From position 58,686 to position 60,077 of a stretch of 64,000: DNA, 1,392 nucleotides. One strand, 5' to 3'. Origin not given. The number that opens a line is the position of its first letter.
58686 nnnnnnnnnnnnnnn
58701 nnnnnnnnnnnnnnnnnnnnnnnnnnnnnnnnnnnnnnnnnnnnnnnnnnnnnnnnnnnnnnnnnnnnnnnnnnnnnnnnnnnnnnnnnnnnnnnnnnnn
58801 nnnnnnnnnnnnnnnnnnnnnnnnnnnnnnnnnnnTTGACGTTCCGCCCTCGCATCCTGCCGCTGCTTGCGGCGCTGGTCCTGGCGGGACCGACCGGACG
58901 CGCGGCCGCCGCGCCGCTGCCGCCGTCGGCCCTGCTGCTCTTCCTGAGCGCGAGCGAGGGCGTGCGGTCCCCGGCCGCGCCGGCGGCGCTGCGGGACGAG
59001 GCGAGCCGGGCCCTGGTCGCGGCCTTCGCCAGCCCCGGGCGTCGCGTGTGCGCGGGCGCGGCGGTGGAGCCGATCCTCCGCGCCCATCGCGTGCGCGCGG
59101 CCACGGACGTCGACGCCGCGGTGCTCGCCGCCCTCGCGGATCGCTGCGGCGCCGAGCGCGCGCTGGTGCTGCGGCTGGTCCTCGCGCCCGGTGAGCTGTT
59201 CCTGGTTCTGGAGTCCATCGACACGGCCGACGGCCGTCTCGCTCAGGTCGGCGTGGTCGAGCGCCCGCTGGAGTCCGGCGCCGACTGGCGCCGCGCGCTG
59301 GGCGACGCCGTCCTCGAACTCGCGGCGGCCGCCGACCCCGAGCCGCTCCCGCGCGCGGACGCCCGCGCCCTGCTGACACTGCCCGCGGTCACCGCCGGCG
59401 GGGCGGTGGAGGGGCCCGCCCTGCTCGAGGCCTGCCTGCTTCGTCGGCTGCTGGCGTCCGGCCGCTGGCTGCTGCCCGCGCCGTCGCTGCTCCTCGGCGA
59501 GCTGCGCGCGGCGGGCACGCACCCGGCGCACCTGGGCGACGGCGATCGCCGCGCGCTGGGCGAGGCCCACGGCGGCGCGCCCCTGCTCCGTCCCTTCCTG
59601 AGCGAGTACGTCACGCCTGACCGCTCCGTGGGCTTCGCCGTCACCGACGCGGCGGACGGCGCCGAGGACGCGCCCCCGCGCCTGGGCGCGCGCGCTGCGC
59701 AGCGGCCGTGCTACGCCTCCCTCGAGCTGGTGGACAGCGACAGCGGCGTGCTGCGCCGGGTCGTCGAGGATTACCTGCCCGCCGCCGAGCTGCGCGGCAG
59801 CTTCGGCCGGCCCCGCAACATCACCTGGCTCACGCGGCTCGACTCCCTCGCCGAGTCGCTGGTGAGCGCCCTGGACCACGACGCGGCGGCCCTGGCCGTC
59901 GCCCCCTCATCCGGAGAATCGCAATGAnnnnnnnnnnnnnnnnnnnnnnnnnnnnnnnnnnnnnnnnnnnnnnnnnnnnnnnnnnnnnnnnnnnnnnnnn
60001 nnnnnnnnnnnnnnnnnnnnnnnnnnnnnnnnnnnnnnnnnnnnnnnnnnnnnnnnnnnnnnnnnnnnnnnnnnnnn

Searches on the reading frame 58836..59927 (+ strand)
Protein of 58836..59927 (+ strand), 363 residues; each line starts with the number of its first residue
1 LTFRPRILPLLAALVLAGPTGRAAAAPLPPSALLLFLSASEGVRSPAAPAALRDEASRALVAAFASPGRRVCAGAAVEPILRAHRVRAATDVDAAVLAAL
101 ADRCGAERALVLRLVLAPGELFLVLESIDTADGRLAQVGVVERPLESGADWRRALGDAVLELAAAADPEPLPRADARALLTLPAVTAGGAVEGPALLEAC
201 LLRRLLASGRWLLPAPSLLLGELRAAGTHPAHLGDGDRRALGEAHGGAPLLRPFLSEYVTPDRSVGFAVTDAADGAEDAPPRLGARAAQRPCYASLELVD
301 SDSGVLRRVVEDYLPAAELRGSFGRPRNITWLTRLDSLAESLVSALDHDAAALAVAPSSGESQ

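Call 16: search_protein_families(library=pfam, proteins=[window:58836-59927:+], max_evalue=0.01)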
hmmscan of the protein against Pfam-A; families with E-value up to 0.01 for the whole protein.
window:58836-59927:+ (363 aa): 0 families

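Call 74: search_protein_families(library=ncbifam, proteins=[window:58836-59924:+], max_evalue=0.01)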
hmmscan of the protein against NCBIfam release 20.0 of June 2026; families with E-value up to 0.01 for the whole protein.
window:58836-59924:+ (363 aa): 0 families

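Call 95: search_protein_families(library=pfam, proteins=[window:58836-59924:+], max_evalue=1)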
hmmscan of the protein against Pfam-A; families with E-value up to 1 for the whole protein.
window:58836-59924:+ (363 aa): 0 families
